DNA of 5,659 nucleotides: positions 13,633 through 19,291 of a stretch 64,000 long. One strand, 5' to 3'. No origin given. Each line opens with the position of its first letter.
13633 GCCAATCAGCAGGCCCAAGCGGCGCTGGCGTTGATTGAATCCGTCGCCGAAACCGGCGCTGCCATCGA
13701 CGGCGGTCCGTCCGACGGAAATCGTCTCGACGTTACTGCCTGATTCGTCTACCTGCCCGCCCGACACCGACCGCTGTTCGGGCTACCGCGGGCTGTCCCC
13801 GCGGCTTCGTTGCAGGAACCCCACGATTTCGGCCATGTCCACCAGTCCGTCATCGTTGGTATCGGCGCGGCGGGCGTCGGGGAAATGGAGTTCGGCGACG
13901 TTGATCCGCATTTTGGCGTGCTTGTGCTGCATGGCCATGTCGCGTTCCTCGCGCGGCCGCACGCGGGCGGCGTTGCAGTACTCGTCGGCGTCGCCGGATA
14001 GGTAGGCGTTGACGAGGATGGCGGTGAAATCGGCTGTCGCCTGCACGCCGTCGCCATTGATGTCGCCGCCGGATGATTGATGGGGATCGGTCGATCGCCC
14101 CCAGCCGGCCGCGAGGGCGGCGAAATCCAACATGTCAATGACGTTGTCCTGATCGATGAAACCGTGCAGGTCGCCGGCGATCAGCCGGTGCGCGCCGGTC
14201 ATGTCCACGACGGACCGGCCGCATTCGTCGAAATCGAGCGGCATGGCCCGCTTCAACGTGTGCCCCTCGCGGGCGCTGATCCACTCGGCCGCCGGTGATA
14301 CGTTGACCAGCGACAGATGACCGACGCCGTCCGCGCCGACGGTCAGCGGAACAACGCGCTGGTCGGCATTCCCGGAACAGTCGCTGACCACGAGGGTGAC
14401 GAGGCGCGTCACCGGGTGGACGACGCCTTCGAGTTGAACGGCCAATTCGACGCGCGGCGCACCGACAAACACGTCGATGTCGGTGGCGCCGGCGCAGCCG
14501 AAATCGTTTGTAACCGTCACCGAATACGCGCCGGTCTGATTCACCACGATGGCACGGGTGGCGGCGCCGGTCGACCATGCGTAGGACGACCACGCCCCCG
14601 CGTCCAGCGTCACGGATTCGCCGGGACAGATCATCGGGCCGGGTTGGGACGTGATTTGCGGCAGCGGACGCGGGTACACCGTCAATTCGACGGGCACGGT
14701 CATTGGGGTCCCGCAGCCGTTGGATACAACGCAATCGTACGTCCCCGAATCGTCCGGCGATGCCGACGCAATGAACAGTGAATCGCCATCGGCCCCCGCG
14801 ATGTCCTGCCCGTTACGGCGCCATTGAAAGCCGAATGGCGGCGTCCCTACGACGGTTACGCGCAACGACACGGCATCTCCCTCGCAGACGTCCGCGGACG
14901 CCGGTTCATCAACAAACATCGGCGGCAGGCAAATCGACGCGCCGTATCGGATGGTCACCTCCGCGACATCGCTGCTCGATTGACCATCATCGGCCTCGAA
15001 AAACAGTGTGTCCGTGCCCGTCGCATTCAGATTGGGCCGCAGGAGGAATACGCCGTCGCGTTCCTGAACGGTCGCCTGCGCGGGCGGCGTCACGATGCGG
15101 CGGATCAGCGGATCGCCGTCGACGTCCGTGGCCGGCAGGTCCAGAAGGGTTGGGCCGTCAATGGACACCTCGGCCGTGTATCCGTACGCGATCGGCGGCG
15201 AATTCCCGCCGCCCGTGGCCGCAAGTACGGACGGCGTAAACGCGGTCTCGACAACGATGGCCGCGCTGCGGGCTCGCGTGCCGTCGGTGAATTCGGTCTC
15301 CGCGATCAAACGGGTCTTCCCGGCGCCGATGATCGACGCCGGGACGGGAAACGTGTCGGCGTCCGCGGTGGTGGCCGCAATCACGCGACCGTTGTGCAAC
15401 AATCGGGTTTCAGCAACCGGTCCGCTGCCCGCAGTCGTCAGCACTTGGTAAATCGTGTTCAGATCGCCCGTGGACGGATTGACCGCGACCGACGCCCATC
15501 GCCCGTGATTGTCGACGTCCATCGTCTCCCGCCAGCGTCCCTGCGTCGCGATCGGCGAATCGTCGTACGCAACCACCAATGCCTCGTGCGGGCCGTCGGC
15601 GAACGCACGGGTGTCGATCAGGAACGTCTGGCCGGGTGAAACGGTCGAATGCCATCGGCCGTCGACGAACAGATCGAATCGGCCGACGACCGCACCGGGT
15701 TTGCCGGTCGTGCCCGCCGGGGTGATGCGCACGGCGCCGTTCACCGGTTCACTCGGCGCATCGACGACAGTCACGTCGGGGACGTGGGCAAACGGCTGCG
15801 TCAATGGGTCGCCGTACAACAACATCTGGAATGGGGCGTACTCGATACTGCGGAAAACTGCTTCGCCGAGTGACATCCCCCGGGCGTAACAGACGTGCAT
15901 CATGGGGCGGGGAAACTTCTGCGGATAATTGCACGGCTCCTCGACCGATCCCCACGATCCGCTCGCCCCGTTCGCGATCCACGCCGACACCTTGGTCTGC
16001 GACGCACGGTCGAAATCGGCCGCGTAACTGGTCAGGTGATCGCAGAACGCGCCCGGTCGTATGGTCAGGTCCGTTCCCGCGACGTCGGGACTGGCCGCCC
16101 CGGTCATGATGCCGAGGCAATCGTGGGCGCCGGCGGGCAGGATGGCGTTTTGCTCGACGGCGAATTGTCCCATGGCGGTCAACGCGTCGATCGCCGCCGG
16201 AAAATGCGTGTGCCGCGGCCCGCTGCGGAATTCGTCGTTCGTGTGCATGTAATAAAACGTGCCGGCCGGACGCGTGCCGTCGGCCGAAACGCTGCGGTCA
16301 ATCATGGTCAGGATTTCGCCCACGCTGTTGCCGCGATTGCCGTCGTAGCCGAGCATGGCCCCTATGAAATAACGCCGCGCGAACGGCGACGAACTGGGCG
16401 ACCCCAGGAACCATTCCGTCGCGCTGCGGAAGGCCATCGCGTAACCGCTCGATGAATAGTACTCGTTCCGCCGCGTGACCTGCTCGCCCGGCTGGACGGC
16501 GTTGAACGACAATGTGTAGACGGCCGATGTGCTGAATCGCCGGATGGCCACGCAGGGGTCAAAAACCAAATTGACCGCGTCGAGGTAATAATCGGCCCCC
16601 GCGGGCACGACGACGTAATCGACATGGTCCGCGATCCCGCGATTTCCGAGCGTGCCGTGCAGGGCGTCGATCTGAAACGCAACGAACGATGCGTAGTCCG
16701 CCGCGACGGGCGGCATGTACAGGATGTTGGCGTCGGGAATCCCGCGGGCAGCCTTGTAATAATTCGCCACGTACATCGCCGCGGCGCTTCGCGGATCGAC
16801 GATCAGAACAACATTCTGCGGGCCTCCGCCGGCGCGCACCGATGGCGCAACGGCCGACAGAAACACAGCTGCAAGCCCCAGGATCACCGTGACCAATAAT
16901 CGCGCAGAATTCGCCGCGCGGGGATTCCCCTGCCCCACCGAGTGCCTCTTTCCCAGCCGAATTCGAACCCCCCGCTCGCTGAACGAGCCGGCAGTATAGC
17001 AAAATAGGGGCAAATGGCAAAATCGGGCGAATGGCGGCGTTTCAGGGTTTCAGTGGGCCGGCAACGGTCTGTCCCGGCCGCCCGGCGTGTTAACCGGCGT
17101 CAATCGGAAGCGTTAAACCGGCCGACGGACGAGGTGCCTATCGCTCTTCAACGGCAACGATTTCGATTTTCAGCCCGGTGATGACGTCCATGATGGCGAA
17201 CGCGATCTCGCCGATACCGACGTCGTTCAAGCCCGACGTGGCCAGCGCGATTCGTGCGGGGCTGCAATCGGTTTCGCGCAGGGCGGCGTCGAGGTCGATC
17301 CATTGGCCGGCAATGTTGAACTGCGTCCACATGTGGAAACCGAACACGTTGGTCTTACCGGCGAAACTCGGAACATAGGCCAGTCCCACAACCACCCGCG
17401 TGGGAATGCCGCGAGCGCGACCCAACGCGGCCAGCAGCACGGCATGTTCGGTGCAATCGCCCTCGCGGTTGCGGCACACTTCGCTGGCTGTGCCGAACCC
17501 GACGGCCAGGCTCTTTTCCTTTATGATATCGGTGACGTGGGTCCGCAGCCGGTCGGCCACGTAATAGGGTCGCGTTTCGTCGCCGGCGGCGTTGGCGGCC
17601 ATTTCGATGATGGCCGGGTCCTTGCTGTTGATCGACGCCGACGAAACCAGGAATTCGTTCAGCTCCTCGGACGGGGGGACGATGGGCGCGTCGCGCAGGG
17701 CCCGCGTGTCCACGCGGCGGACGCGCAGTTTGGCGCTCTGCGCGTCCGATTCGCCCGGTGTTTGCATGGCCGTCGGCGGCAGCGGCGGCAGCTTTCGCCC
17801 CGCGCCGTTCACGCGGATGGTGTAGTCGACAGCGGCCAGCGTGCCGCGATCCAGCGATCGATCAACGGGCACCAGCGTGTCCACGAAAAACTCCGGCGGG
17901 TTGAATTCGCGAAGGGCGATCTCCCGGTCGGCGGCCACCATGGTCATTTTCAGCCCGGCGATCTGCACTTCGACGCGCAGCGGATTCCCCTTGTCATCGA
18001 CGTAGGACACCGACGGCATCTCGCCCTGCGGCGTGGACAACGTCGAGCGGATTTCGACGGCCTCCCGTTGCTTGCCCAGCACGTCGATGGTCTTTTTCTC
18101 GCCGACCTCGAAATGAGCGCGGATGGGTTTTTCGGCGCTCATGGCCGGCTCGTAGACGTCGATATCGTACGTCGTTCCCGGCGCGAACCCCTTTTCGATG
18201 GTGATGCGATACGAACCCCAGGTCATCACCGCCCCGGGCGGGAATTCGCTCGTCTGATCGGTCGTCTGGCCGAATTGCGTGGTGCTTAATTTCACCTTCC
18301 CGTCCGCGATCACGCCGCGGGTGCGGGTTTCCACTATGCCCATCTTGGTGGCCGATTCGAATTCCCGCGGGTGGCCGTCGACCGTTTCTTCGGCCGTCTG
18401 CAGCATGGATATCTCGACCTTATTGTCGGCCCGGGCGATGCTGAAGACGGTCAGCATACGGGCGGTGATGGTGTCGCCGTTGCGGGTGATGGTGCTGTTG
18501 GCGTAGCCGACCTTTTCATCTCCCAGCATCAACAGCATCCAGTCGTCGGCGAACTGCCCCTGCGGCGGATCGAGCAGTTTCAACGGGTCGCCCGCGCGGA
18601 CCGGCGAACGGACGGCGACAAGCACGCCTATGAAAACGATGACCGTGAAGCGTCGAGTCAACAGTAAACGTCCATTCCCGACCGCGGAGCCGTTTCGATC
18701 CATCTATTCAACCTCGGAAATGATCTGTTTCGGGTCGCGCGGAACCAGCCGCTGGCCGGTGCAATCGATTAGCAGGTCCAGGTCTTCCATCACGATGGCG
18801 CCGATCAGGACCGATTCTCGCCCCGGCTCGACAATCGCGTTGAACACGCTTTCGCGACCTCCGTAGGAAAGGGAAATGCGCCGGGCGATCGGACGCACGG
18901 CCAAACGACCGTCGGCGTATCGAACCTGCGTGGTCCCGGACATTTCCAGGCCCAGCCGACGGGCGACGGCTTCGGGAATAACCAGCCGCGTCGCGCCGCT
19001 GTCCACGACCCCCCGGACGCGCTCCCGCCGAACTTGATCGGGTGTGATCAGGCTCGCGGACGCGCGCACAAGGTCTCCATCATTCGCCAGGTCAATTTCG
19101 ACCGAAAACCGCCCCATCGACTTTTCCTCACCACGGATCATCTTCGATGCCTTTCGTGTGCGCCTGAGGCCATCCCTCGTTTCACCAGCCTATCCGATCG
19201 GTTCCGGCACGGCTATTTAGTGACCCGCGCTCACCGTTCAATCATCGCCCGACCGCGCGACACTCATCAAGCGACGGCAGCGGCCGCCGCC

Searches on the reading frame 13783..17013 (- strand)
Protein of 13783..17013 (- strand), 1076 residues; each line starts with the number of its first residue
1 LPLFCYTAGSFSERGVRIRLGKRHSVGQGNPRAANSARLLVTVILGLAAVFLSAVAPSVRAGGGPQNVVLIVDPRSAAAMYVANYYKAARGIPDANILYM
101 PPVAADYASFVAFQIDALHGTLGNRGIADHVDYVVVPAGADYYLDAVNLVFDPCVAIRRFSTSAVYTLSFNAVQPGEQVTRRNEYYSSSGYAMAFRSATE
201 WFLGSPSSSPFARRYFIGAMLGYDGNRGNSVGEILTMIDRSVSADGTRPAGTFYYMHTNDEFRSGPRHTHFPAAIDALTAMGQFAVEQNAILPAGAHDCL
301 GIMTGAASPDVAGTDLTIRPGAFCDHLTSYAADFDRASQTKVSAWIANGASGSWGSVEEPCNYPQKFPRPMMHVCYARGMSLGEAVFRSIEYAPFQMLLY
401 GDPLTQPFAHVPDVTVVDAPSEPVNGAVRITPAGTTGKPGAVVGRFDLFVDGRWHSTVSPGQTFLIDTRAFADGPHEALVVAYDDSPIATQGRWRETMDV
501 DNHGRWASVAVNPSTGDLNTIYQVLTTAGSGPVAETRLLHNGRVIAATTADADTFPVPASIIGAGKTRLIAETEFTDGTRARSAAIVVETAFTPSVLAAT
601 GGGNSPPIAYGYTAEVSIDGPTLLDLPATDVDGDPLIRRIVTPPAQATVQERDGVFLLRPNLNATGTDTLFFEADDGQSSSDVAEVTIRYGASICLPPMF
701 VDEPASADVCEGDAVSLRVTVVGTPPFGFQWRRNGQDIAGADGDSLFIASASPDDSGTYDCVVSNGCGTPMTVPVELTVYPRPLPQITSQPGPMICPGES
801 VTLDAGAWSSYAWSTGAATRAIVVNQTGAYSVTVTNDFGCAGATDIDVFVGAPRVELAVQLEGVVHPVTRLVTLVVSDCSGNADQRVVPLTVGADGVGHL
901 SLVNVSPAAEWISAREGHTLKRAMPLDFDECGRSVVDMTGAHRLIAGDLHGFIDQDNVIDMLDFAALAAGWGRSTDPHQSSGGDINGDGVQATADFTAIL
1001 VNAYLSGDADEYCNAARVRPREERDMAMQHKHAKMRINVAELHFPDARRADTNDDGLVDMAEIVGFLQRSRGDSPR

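Call 44: search_protein_families(library=pfam, proteins=[window:13783-17013:-], max_evalue=0.0001)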
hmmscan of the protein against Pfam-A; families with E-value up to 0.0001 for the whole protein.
window:13783-17013:- (1076 aa): 6 families
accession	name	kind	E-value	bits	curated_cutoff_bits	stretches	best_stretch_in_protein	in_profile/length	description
PF07679.22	I-set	-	1e-12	48.3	23.7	1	698-778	1-89/90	Immunoglobulin I-set domain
PF13927.12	Ig_3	-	2.5e-12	47.5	30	1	697-765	1-78/78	Immunoglobulin domain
PF13895.12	Ig_2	-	2.5e-10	40.9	27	1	704-779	8-79/79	Immunoglobulin domain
PF17963.7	Big_9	-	6.3e-09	37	23.6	1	604-688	1-88/89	Bacterial Ig domain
PF00047.31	ig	-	3.5e-06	27.7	21.8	1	707-765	3-72/81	Immunoglobulin domain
PF17892.7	Cadherin_5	-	2.5e-05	24.4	26.5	1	618-688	24-95/98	Cadherin-like domain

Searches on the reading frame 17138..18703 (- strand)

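Call 45: search_protein_families(library=pfam, proteins=[window:17138-18703:-], max_evalue=0.0001)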
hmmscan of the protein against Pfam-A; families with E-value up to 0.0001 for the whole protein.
window:17138-18703:- (521 aa): 1 family
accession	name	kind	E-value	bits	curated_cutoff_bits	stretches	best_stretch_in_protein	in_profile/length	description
PF01841.26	Transglut_core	-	6.7e-15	55.7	23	1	369-473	4-108/108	Transglutaminase-like superfamily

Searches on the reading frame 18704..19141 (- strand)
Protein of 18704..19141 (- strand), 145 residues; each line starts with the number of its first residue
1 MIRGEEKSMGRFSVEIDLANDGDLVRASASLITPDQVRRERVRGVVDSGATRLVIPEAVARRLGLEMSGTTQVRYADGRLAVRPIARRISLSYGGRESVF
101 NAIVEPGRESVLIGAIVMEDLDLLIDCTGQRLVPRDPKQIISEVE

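Call 45: search_protein_families(library=pfam, proteins=[window:18704-19141:-], max_evalue=0.0001)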
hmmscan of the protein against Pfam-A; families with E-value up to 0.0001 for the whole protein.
window:18704-19141:- (145 aa): 2 families
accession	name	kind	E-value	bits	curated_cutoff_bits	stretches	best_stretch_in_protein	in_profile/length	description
PF13650.11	Asp_protease_2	-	1.1e-08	36.1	24.3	1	41-114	9-87/90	Aspartyl protease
PF13975.11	gag-asp_proteas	-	2.5e-08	34.8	28.2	1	39-115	7-87/92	gag-polyprotein putative aspartyl protease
